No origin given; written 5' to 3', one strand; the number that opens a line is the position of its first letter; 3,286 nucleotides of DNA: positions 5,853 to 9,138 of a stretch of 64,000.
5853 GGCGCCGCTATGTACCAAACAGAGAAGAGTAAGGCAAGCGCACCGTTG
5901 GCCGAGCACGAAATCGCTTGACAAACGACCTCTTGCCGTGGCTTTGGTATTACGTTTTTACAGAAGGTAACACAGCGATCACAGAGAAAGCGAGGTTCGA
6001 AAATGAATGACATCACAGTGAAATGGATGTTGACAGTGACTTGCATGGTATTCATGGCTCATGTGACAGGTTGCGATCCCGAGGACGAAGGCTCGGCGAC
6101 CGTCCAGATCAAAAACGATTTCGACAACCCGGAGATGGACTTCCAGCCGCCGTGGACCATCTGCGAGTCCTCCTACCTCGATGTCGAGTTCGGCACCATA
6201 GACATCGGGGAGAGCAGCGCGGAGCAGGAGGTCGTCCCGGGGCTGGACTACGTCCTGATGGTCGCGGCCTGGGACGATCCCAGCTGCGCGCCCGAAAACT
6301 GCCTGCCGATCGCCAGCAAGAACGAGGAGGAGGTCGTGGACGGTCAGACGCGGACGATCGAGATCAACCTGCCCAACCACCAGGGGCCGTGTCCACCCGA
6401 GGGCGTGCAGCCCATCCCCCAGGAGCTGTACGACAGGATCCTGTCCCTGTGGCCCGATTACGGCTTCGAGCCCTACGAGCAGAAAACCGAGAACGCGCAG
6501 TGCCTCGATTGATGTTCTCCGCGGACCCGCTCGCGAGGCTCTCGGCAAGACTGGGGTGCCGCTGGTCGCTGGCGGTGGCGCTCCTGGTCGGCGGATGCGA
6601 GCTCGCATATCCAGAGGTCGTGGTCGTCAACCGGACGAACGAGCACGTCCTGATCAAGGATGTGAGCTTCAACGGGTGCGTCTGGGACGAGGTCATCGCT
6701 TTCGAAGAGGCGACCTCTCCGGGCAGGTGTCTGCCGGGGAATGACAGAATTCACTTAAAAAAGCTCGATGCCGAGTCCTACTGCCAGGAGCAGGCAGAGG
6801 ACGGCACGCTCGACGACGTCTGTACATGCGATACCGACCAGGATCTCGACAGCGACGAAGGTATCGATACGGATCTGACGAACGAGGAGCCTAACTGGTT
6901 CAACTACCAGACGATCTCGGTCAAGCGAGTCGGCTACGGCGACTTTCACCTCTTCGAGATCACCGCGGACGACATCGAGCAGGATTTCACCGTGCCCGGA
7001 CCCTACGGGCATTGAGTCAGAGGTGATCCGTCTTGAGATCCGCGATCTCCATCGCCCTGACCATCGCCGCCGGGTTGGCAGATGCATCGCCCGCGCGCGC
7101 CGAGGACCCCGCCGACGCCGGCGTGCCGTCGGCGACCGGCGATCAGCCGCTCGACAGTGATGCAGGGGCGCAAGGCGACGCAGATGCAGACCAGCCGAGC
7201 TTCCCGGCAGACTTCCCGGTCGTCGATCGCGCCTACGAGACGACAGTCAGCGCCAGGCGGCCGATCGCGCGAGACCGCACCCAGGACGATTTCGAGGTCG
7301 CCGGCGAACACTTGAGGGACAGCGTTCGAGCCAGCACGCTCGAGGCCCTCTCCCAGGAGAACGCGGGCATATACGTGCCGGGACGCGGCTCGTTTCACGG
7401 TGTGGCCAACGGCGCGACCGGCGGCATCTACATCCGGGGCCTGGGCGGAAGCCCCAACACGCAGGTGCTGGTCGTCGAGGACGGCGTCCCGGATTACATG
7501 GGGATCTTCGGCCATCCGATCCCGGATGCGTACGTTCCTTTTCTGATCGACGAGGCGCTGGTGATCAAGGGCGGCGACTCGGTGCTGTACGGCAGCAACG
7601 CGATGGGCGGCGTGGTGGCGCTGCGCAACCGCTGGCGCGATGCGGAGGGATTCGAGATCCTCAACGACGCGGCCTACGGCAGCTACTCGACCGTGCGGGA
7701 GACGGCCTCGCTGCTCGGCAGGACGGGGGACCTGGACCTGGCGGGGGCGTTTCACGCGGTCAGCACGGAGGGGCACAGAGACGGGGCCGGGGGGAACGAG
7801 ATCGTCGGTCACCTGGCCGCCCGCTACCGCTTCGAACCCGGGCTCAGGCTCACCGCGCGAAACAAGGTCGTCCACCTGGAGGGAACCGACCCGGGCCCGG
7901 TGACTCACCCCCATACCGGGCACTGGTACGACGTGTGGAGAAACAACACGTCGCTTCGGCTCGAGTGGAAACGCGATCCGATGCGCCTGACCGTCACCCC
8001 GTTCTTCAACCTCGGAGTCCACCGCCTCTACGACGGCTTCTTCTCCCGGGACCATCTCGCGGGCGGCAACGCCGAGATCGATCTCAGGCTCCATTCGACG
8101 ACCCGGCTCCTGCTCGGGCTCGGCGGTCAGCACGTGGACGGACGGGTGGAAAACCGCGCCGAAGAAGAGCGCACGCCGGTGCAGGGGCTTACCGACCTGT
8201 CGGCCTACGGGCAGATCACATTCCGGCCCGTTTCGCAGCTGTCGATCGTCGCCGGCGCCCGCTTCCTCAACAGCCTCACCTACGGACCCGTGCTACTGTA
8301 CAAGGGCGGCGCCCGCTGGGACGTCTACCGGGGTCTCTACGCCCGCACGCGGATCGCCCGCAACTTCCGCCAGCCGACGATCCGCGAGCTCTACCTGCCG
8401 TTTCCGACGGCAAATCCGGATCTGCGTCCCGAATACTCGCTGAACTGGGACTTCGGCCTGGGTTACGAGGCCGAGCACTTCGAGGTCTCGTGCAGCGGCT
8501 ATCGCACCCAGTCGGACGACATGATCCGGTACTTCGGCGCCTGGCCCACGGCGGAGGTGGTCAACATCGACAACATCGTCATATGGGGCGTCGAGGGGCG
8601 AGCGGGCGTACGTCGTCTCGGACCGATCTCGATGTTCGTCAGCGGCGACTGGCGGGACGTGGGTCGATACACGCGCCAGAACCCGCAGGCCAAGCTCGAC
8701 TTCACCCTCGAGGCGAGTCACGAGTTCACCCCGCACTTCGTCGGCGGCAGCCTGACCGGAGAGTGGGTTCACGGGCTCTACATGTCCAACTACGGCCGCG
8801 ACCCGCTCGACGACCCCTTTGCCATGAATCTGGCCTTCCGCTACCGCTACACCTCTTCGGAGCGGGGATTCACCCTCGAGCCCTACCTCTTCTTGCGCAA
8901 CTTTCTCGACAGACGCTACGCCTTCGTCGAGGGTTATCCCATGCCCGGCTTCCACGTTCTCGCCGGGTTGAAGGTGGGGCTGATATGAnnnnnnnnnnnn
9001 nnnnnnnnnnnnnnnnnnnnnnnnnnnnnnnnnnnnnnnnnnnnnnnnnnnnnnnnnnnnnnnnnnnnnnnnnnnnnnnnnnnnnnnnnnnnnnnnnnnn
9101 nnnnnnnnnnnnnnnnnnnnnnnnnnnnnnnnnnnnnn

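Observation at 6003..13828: BtuB-like TonB-dependent receptor fused into an operon with a one-ATPase ECF-type transporter and a SAM methyltransferase, head-to-head with tgt-queA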

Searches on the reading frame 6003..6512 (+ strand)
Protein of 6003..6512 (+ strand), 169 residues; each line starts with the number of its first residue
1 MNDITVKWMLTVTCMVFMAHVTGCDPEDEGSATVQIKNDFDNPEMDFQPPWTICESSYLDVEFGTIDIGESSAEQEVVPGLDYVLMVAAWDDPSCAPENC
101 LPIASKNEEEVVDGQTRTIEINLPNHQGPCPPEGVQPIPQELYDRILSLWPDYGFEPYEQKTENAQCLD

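Call 4: search_protein_families(library=pfam, proteins=[window:6003-6512:+], max_evalue=0.1)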
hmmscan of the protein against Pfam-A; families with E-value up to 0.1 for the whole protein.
window:6003-6512:+ (169 aa): 0 families

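Call 5: search_protein_families(library=ncbifam, proteins=[window:6003-6512:+], max_evalue=0.1)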
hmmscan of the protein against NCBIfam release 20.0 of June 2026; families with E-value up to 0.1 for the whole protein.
window:6003-6512:+ (169 aa): 0 families

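Call 38: find_homologous_proteins(query=window:6003-6512:+, max_evalue=0.001)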
Query window:6003-6512:+ (169 aa): 483 proteins with E <= 0.001 among 490 candidates; the best 120 are listed.
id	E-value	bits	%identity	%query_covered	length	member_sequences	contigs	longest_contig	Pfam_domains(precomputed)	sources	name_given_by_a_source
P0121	2.6e-113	394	100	100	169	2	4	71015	-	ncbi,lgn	-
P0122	2.1e-95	336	93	92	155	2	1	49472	-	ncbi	ncbi:MAG: hypothetical protein R6V85_05700 [Polyangia bacterium]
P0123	1.4e-87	310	77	100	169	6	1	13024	-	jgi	jgi:hypothetical protein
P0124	1.4e-85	304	76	100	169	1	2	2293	-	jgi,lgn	-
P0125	3.8e-84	299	74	99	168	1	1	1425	-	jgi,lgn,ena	jgi:hypothetical protein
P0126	2.6e-83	296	73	100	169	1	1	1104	-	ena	-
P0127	7.6e-83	295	74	100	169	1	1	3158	-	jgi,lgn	jgi:hypothetical protein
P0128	2.5e-82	293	78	95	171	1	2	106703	-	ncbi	-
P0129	2.2e-81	290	72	100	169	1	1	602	-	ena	-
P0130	4.6e-81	289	75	100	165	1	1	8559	-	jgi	jgi:hypothetical protein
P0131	5.8e-81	289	82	86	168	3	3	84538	-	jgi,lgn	jgi:hypothetical protein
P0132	1.6e-80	287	74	100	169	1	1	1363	-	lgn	-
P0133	6.1e-80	285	72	100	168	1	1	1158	-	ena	-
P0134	9.5e-80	285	74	96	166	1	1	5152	-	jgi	-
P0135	1.6e-79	284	73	96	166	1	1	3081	-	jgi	jgi:hypothetical protein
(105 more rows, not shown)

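Call 47: predict_structure(alignment_id=A2)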
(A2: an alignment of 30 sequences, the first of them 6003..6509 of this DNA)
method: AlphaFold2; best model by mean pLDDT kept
length: 169 residues; sequences in the alignment: 30
mean_pLDDT: 85.0   pTM: 0.75
mean pLDDT of the five models: 85.0, 84.6, 83.7, 83.3, 81.6
residues with pLDDT >= 90: 106; 70-90: 20; 50-70: 41; < 50: 2
segments of 3 or more residues with pLDDT < 50: none
pLDDT, mean of each block of 10 residues (from residue 1): 62 63 63 97 90 97 97 97 96 94 93 96 74 75 97 92 58
secondary structure, 60 per line:
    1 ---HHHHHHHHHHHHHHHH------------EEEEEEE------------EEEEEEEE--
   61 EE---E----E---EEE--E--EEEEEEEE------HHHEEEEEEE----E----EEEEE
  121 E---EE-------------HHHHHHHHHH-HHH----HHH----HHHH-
elements in order: H4-19 E32-38 E51-58 E75-77 E83-90 E100-106 E116-121 H140-149 H165-168

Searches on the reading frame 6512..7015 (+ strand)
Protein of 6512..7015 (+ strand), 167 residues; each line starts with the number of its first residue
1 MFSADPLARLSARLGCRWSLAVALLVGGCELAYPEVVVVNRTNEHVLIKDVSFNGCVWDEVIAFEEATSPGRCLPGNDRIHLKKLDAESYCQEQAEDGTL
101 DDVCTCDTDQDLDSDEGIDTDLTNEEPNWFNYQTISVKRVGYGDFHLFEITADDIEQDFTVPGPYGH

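Call 4: search_protein_families(library=pfam, proteins=[window:6512-7015:+], max_evalue=0.1)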
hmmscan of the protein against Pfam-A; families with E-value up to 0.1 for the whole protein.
window:6512-7015:+ (167 aa): 0 families

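Call 5: search_protein_families(library=ncbifam, proteins=[window:6512-7015:+], max_evalue=0.1)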
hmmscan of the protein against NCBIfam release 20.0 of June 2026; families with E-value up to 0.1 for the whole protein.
window:6512-7015:+ (167 aa): 0 families

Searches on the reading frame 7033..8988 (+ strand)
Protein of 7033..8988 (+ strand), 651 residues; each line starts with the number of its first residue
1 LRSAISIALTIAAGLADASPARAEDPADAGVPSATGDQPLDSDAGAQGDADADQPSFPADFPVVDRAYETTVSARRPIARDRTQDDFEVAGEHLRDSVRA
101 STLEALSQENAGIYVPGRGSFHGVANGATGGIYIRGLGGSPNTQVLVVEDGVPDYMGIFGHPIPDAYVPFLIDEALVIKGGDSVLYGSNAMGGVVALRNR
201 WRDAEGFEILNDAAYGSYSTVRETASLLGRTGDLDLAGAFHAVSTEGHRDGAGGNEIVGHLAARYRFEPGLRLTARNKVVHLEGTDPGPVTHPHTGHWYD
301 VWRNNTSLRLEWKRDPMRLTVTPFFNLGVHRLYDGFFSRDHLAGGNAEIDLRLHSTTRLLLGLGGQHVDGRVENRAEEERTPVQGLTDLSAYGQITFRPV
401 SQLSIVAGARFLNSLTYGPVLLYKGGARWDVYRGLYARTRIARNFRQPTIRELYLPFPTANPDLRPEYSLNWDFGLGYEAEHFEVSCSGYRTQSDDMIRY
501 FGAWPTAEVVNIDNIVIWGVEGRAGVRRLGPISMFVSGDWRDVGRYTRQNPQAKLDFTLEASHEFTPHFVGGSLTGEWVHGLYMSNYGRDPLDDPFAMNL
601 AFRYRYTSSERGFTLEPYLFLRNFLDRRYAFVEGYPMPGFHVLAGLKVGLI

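Call 4: search_protein_families(library=pfam, proteins=[window:7033-8988:+], max_evalue=0.1)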
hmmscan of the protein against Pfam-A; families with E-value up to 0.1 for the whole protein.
window:7033-8988:+ (651 aa): 3 families
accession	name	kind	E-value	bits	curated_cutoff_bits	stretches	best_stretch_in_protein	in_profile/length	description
PF00593.30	TonB_dep_Rec_b-barrel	-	7e-21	76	27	1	262-609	66-397/436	TonB dependent receptor-like, beta-barrel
PF07715.20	Plug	-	3.5e-12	47.2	23.9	1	91-194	14-107/107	TonB-dependent Receptor Plug Domain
PF14905.12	OMP_b-brl_3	-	0.081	12.4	27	0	460-500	209-248/408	Outer membrane protein beta-barrel family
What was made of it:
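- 7033..8988 (+): TonB-dependent outer-membrane receptor (651 aa) with a signal peptide, a TonB-box-like ETTVSA, a plug and a 22-strand-type barrel. Plug 47.2 bits and barrel 76 bits (call 4).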

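Call 5: search_protein_families(library=ncbifam, proteins=[window:7033-8988:+], max_evalue=0.1)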
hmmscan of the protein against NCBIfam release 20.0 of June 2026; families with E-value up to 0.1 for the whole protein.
window:7033-8988:+ (651 aa): 26 families (the best 25 are shown)
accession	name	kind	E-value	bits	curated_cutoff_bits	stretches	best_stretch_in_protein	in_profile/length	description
TIGR01786.1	TonB-hemlactrns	subfamily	5.8e-21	74.5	323.75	2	421-523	438-560/719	TonB-dependent hemoglobin/transferrin/lactoferrin family receptor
TIGR01779.1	TonB-B12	equivalog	5e-17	61.7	599.7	2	402-639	368-603/614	TonB-dependent vitamin B12 receptor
TIGR01785.1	TonB-hemin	subfamily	4.6e-16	58.4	316.85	2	71-198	5-127/677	TonB-dependent heme/hemoglobin receptor family protein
NF007926.1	PRK10641.1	equivalog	1.6e-14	53.4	836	2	412-534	382-500/617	TonB-dependent vitamin B12 receptor BtuB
TIGR01783.1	TonB-siderophor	subfamily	4.4e-08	32.2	223.5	1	126-232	42-139/649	TonB-dependent siderophore receptor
NF050067.1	TonBEntbctnRecCfrA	equivalog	1.1e-07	30.6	1200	2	460-499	473-512/698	TonB-dependent ferric enterobactin receptor CfrA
NF041535.1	TonB_rec_PqqU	equivalog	1.1e-06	27.3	1200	1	172-293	103-228/676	TonB-dependent receptor PqqU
NF038079.1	TonB_sider_MxcH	equivalog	1.9e-05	22.9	925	1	136-227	176-265/792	TonB-dependent siderophore myxochelin receptor MxcH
NF049945.1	TonB_dep_FCYXU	equivalog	6e-05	21.8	825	1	171-248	138-218/697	TonB-dependent receptor, FCYXU motif-type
NF010011.0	PRK13484.1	equivalog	0.0001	20.7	1197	0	401-555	397-562/682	IreA family TonB-dependent siderophore receptor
NF010010.0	PRK13483.1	equivalog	0.00011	20.3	927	1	166-200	127-163/660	ligand-gated channel protein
NF007478.2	PRK10064.1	equivalog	0.00014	20.2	745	1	130-197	87-155/663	catecholate siderophore receptor CirA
NF049947.1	TonB_dep_PCPU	exception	0.00024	19.4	800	1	172-234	137-201/685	TonB-dependent receptor, PCPU motif-type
NF010012.0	PRK13486.1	equivalog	0.00049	18.6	924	1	127-200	79-158/696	TonB-dependent receptor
NF010651.0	PRK14050.1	equivalog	0.0013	16.9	884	1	114-198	106-184/730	TonB-dependent siderophore receptor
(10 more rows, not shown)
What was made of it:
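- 7033..8988 (+): Every NCBIfam TBDR subfamily scores far below its cut-off (call 5).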

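Call 50: search_solved_structures(query=window:7033-8988:+, max_evalue=0.001)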
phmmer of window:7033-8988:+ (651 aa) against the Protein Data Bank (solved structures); distinct sequences matched with E-value up to 0.001: 3.
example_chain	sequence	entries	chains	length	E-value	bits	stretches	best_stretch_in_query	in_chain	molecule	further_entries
8bmx_C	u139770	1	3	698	1.6e-07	33.4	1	434-489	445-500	Putative TonB-linked outer membrane receptor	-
8p97_A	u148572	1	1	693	7.4e-06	27.8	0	433-568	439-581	TonB-dependent receptor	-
8p98_A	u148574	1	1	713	7.9e-06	27.8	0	433-568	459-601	Vitamin B12 transporter BtuB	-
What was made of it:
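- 7033..8988 (+): The closest PDB sequences reach only E = 1.6e-7 (call 50).
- The TBDR shows weak partial similarity to the BtuB and haem-receptor models (call 5) and to the Bacteroides BtuB sequence 8p98 at E = 7.9e-6 (call 50).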
